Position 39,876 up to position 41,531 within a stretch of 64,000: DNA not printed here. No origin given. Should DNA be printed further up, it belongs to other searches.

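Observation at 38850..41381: IS insertion abutting an EnvC-like M23 gene whose catalytic motifs are permuted and whose stop lies in the IS terminus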

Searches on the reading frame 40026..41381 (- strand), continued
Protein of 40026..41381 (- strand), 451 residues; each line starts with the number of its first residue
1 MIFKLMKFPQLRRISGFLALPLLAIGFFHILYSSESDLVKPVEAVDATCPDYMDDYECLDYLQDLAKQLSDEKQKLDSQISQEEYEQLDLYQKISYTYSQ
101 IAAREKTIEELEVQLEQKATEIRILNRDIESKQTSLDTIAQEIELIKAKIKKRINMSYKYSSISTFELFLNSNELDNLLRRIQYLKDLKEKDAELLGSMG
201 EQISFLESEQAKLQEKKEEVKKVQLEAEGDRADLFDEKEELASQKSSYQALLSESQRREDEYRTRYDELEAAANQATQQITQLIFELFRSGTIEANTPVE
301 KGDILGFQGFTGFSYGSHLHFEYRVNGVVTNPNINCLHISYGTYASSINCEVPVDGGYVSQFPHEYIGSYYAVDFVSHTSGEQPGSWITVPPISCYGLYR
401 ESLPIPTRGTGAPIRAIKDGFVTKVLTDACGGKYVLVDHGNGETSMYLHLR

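Call 60: fold_search(model_id=the predicted structure, library=pdb)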
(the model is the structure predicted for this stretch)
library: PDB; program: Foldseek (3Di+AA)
matches with E <= 10: 529; with E <= 0.001: 2
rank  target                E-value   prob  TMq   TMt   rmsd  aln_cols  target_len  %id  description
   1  8tzl_E                7.1e-06  1.00  0.32  0.41  33.4       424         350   15  Cryo-EM structure of Vibrio cholerae FtsE/FtsX/EnvC complex, full-length (released 2023-12-20)
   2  6tpi_A                6.8e-05  1.00  0.33  0.39  32.9       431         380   15  EnvC bound to the FtsX periplasmic domain (released 2020-11-04)
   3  6ewy                  3.0e-03  1.00  0.27  0.52   7.2       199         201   14  RipA Peptidoglycan hydrolase (Rv1477, Mycobacterium tuberculosis) N-terminal domain (released 2018-05-02)
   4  4cgk_A                1.6e-02  0.98  0.30  0.37  48.0       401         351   11  Crystal structure of the essential protein PcsB from Streptococcus pneumoniae (released 2014-05-21)
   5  4cgk_B                1.7e-02  0.77  0.23  0.28  48.5       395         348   13  Crystal structure of the essential protein PcsB from Streptococcus pneumoniae (released 2014-05-21)
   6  5sx9_B                2.0e-02  0.99  0.22  0.33   7.1       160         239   15  Crystal Structure of PI3Kalpha in complex with fragment 14 (released 2017-02-15)
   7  8idc_E                2.2e-02  1.00  0.31  0.44   3.4       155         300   12  Cryo-EM structure of Mycobacterium tuberculosis FtsEX/RipC complex in peptidisc (released 2023-10-04)
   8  5swo_B                2.2e-02  1.00  0.27  0.43   5.6       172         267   16  Crystal Structure of PI3Kalpha in complex with fragments 4 and 19 (released 2017-02-15)
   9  9hmx_A                2.2e-02  0.98  0.21  0.39  10.7       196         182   14  Structure of SteB-RipA complex from Mycobacterium tuberculosis (released 2025-07-30)
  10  5nnv_D                2.3e-02  0.96  0.20  0.34  21.6       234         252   18  Structure of a Bacillus subtilis Smc coiled coil middle fragment (released 2017-06-21)
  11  5sxd_B                2.5e-02  0.99  0.21  0.32   7.3       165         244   15  Crystal Structure of PI3Kalpha in complex with fragment 22 (released 2017-02-15)
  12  5m6u_B                2.9e-02  1.00  0.24  0.51   6.1       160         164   16  HUMAN PI3KDELTA IN COMPLEX WITH LASW1579 (released 2017-02-01)
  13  3l4q_C                3.3e-02  1.00  0.24  0.52   6.3       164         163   13  Structural insights into phosphoinositide 3-kinase activation by the influenza A virus NS1 protein (released 2010-02-02)
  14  5sxc_B                3.3e-02  0.99  0.21  0.35   6.2       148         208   14  Crystal Structure of PI3Kalpha in complex with fragment 8 (released 2017-02-15)
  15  5sxa_B                3.5e-02  0.99  0.21  0.35   6.5       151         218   14  Crystal Structure of PI3Kalpha in complex with fragment 10 (released 2017-02-15)
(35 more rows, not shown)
